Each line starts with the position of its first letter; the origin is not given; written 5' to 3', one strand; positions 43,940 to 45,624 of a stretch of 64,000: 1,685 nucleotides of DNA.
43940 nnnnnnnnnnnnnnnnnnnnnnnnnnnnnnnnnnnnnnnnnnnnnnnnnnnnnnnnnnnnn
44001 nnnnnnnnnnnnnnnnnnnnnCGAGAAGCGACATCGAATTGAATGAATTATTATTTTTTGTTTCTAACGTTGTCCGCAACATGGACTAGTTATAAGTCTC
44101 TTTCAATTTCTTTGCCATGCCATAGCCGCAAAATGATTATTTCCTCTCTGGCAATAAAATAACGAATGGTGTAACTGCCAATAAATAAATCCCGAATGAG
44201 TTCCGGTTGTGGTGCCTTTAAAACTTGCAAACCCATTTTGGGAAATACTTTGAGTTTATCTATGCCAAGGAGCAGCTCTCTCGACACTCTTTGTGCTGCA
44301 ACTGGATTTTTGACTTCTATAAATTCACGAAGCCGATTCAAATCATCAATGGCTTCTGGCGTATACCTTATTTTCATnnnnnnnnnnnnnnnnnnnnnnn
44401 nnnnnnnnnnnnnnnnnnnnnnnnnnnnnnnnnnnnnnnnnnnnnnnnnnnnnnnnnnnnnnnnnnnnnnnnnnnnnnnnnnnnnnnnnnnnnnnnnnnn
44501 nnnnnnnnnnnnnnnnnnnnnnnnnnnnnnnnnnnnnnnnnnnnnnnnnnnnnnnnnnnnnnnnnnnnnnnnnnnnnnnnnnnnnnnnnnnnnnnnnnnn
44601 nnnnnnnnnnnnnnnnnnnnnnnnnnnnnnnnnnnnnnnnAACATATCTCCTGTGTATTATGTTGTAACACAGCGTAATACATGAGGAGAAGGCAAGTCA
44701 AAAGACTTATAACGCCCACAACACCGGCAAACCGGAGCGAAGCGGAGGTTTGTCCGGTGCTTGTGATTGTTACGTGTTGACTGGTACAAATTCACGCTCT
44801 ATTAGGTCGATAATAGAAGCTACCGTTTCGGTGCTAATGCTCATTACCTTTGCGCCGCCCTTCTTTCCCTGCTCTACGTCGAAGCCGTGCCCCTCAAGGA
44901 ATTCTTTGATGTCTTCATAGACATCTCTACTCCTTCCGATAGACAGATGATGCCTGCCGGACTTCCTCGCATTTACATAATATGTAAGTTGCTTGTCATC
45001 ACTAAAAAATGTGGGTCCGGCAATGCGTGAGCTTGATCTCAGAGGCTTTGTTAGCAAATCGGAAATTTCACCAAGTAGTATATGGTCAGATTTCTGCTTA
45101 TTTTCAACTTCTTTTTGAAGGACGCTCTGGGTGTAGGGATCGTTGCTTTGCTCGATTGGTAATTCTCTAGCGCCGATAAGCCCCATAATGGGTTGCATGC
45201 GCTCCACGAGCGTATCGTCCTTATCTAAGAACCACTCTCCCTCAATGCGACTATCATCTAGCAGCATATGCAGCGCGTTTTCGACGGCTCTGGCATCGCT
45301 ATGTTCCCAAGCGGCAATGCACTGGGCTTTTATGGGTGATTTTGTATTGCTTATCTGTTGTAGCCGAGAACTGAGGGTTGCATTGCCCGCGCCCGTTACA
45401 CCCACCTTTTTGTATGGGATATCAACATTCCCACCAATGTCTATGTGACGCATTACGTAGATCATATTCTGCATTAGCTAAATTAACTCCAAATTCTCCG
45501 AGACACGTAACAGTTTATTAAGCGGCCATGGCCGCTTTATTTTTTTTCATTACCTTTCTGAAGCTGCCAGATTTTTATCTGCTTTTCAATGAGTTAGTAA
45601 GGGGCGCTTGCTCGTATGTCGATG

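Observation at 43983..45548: Two tandem integron-type gene cassettes (parDE and a GIY-YIG gene) with no integrase, inserted between core genes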

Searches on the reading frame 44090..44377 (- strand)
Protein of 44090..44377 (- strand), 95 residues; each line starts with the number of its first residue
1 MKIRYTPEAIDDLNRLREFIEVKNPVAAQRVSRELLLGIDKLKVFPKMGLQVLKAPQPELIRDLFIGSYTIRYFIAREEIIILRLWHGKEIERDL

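Call 4: search_protein_families(library=pfam, proteins=[window:44090-44377:-], max_evalue=0.01)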
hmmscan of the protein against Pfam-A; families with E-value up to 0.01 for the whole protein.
window:44090-44377:- (95 aa): 1 family
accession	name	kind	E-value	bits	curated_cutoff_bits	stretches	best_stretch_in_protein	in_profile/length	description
PF05016.21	ParE_toxin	-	2.8e-14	53.9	23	1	3-91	1-88/89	ParE toxin of type II toxin-antitoxin system, parDE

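Call 9: find_encoding_contigs(protein=window:44090-44377:-, flank=10000, max_places=10)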
Protein window:44090-44377:- (95 aa): no gene with exactly this product is on record in the collection.

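Call 20: find_homologous_proteins(query=window:44090-44377:-, max_evalue=1e-10)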
Query window:44090-44377:- (95 aa): 406 proteins with E <= 1e-10 among 409 candidates; the best 120 are listed.
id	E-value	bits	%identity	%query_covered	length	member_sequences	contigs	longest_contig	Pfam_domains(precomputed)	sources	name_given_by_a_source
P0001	2.4e-54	199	100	100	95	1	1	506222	PF05016.22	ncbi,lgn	-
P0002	9.9e-49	181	89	100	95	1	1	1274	PF05016.22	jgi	-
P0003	2.1e-48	180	86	100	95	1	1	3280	PF05016.22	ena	-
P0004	4.8e-48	179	87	100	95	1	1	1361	PF05016.22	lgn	-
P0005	1.7e-47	177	82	100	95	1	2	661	PF05016.22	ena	-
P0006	1.9e-47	177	84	100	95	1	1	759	PF05016.22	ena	-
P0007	2.7e-47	176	83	100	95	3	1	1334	PF05016.22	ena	-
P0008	3.1e-47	176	84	99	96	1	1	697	PF05016.22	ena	-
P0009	7.3e-47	175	83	100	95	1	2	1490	PF05016.22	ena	-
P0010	1.1e-46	174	82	100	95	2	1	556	PF05016.22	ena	-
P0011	1.2e-46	174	83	99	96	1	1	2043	PF05016.22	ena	-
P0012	1.4e-46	174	82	100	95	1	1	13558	PF05016.22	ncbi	-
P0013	2.2e-46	173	82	100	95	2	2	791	PF05016.22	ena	-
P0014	2.3e-46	173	84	100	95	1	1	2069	PF05016.22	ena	-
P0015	2.9e-46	173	82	100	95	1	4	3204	PF05016.22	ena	-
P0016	4.5e-46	172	82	100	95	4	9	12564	PF05016.22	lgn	-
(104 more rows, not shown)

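Call 22: find_encoding_contigs(protein=P0003, flank=4000, max_places=4)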
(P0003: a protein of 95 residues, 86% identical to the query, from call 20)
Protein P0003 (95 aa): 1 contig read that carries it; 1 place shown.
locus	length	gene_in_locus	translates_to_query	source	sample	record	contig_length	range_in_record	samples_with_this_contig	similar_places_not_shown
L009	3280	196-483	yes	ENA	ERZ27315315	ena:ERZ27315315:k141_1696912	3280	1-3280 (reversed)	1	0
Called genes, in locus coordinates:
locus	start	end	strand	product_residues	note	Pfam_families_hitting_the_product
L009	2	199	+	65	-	?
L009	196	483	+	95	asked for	PF05016:ParE_toxin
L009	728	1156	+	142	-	PF01797:Y1_Tnp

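Call 23: find_encoding_contigs(protein=P0016, flank=7000, max_places=6)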
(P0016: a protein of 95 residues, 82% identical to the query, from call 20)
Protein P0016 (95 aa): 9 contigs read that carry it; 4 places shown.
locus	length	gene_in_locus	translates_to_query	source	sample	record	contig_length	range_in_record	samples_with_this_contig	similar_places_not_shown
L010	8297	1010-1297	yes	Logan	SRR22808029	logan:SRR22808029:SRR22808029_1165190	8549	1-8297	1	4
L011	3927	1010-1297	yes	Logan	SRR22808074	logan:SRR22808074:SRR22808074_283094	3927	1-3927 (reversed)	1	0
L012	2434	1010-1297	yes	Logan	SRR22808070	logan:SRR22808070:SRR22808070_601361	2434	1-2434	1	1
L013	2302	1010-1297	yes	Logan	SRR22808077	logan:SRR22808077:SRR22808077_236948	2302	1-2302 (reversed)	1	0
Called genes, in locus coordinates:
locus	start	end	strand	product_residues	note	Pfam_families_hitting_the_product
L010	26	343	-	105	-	PF05016:ParE_toxin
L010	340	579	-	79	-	PF03693:ParD_antitoxin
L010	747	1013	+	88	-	PF27535:RelB3_C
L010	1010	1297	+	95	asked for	PF05016:ParE_toxin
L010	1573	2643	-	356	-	PF02771:Acyl-CoA_dh_N, PF00441:Acyl-CoA_dh_1, PF08028:Acyl-CoA_dh_2 (weak)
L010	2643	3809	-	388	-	PF02771:Acyl-CoA_dh_N, PF02770:Acyl-CoA_dh_M, PF00441:Acyl-CoA_dh_1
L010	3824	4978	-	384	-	PF02771:Acyl-CoA_dh_N, PF02770:Acyl-CoA_dh_M, PF00441:Acyl-CoA_dh_1, PF08028:Acyl-CoA_dh_2 (weak)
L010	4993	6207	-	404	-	PF02771:Acyl-CoA_dh_N, PF02770:Acyl-CoA_dh_M, PF00441:Acyl-CoA_dh_1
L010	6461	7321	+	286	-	PF04909:Amidohydro_2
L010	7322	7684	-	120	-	-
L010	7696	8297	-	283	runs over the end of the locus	?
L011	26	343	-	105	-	PF05016:ParE_toxin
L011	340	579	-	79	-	PF03693:ParD_antitoxin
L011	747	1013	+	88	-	PF27535:RelB3_C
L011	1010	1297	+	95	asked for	PF05016:ParE_toxin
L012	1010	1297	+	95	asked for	PF05016:ParE_toxin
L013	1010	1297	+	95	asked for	PF05016:ParE_toxin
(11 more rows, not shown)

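Call 24: find_encoding_contigs(protein=P0012, flank=7000, max_places=4)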
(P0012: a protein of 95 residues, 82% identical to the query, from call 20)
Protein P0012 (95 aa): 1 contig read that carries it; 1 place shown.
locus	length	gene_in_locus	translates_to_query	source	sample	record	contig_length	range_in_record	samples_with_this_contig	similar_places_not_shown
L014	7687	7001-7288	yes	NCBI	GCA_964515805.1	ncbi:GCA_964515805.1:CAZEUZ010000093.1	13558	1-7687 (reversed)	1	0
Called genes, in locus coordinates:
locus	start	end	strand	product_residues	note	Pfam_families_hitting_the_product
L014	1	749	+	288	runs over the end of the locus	PF00520:Ion_trans, PF08016:PKD_channel (weak)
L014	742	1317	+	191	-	PF02508:Rnf-Nqr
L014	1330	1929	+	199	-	PF12838:Fer4_7 (faint), PF04060:FeS, PF00037:Fer4 (weak), PF13237:Fer4_10, PF14697:Fer4_21, PF13187:Fer4_9 (weak)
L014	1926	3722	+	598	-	PF13375:RnfC_N, PF01512:Complex1_51K, PF00037:Fer4 (faint), PF12838:Fer4_7, PF13183:Fer4_8, PF13187:Fer4_9, PF13237:Fer4_10 (weak), PF13534:Fer4_17 (weak), +1 more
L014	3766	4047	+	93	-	-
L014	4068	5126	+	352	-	PF03116:NQR2_RnfD_RnfE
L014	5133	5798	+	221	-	PF04205:FMN_bind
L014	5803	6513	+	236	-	PF02508:Rnf-Nqr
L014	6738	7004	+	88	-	PF27535:RelB3_C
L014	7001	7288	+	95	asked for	PF05016:ParE_toxin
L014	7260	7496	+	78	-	-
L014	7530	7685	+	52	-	?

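Call 42: search_protein_families(library=padloc, proteins=[window:44090-44377:-], max_evalue=0.01)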
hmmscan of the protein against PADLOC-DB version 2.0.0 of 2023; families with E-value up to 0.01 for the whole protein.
window:44090-44377:- (95 aa): 0 families

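Call 50: search_protein_families(library=ncbifam, proteins=[window:44090-44377:-], max_evalue=0.001)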
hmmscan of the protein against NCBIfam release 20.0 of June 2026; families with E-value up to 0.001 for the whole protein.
window:44090-44377:- (95 aa): 0 families

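Call 60: find_encoding_contigs(protein=P0002, flank=2000, max_places=3)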
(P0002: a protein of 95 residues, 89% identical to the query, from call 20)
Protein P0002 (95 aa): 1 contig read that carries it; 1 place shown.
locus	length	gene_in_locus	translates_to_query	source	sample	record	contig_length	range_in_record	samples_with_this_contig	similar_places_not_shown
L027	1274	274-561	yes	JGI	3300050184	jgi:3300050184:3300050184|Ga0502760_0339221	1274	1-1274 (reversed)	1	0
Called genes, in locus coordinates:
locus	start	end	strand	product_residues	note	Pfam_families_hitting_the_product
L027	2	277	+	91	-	?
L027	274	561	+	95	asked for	PF05016:ParE_toxin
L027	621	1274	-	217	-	?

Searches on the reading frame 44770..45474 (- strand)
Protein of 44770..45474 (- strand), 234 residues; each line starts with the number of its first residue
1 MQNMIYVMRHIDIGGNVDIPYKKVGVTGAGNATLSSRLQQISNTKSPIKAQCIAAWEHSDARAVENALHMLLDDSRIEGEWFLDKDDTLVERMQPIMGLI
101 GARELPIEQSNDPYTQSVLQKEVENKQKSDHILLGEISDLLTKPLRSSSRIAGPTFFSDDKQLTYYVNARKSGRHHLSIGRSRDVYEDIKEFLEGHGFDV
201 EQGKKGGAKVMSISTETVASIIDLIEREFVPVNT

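Call 4: search_protein_families(library=pfam, proteins=[window:44770-45474:-], max_evalue=0.01)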
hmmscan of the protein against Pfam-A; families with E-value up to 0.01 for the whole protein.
window:44770-45474:- (234 aa): 2 families
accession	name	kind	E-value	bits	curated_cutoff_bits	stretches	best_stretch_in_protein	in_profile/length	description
PF13455.12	MUG113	-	9.4e-09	36.2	22.3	1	23-83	2-60/73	Meiotically up-regulated gene 113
PF10544.15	T5orf172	-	1.6e-06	29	20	1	4-84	2-88/101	T5orf172 domain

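Call 8: find_encoding_contigs(protein=window:44770-45474:-, flank=10000, max_places=10)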
Protein window:44770-45474:- (234 aa): 6 contigs read that carry it; 5 places shown.
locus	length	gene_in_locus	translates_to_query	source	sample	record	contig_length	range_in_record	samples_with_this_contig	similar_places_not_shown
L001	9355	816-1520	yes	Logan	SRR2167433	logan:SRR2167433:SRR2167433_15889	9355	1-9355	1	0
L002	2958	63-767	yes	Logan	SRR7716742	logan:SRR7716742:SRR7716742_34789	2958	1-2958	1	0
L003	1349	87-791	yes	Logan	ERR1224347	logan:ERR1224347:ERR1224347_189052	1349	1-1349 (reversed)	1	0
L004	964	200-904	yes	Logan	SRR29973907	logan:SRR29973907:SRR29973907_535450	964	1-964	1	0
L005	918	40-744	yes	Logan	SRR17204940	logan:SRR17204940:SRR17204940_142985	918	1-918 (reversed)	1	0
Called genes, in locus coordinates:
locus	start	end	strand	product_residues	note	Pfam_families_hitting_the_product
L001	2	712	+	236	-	?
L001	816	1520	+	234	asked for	PF10544:T5orf172 (faint), PF13455:MUG113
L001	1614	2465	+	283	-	PF03193:RsgA_GTPase (weak), PF05049:IIGP (weak), PF01926:MMR_HSR1, PF00350:Dynamin_N (weak)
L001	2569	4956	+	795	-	PF04313:HSDR_N (weak), PF13588:HSDR_N_2 (faint), PF00270:DEAD, PF04851:ResIII, PF18766:SWI2_SNF2, PF00271:Helicase_C (faint), PF08463:EcoEI_R_C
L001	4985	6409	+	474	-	PF12161:HsdM_N, PF02384:N6_Mtase, PF01170:UPF0020 (weak), PF07669:Eco57I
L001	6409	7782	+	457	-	PF01420:Methylase_S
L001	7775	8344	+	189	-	PF28043:KwaA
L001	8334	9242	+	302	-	PF16162:KwaB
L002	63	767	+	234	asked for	PF10544:T5orf172 (faint), PF13455:MUG113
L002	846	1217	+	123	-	-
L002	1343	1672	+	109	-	-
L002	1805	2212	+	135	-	-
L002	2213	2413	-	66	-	-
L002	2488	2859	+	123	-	-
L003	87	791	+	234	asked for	PF10544:T5orf172 (faint), PF13455:MUG113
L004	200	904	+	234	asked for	PF10544:T5orf172 (faint), PF13455:MUG113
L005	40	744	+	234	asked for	PF10544:T5orf172 (faint), PF13455:MUG113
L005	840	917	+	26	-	?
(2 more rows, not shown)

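Call 42: search_protein_families(library=padloc, proteins=[window:44770-45474:-], max_evalue=0.01)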
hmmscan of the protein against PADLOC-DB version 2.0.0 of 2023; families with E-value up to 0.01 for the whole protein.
window:44770-45474:- (234 aa): 1 family
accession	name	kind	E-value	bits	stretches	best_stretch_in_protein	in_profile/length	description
PDLC05041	PDC-S57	-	1.8e-08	32.3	1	23-124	21-120/212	-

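Call 50: search_protein_families(library=ncbifam, proteins=[window:44770-45474:-], max_evalue=0.001)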
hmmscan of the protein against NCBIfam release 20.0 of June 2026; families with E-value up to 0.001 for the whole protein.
window:44770-45474:- (234 aa): 0 families

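Call 58: search_solved_structures(query=window:44770-45474:-, max_evalue=1)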
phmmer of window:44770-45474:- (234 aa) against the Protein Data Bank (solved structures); distinct sequences matched with E-value up to 1: 0.

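Call 76: search_protein_families(library=phrogs, proteins=[window:44770-45474:-], max_evalue=0.01)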
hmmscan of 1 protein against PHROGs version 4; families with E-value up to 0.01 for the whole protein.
window:44770-45474:- (234 aa): 4 families
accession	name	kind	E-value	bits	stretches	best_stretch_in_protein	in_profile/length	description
phrog_8130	-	unknown function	6.2e-07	29.8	1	4-86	182-252/434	-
phrog_5032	-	unknown function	3.3e-05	24.6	1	35-99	101-163/178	-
phrog_4284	-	unknown function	0.00045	21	1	22-87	93-157/171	-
phrog_8430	-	unknown function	0.00069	19.5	1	5-116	297-403/439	-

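Call 81: predict_structure(protein=window:44770-45474:-)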
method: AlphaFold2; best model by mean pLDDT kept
length: 234 residues; sequences in the alignment: 1
mean_pLDDT: 44.1   pTM: 0.32
mean pLDDT of the five models: 44.1, 41.6, 40.3, 37.3, 37.2
residues with pLDDT >= 90: 0; 70-90: 8; 50-70: 57; < 50: 169
segments of 3 or more residues with pLDDT < 50: 1-132, 143-163, 165-171, 229-234
pLDDT, mean of each block of 10 residues (from residue 1): 30 24 23 30 37 43 45 35 39 42 41 45 42 50 43 38 45 55 58 70 63 64 56 31
secondary structure, 60 per line:
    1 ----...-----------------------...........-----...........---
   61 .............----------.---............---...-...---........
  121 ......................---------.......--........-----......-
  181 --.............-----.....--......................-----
elements in order: E5-7 H31-41 H47-57 H61-73 H88-99 E103-105 H113-142 E152-158 E161-168 E174-179 H183-195 E201-205 E208-214 H215-229

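Call 89: search_protein_representatives(protein=window:44770-45474:-)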
Query: 234 residues. Proteins with E-value up to 0.001 (for the whole library): 117; up to 1e-10: 32; up to 1e-30: 12. The best 117 are listed.
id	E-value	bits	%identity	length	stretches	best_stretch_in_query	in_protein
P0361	2.5e-80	286.0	58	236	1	2-229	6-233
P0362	5.9e-73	261.9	100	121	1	1-121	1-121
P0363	5.9e-65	235.7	76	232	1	8-152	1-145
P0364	1.1e-56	208.7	49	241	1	3-229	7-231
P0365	3.7e-56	206.9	51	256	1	2-229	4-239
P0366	4.3e-55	203.4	46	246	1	3-206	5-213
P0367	1.4e-52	195.2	80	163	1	3-107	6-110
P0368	2.7e-44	168.2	46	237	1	3-229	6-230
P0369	7.5e-38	147.1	44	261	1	2-231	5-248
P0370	1.9e-35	139.2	56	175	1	3-105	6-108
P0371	7.7e-34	134.0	72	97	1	70-158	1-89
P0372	5.0e-32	128.1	44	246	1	2-229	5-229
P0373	1.3e-30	123.5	48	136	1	97-229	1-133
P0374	2.3e-30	122.6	51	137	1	97-226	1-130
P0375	4.0e-29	118.6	65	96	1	98-190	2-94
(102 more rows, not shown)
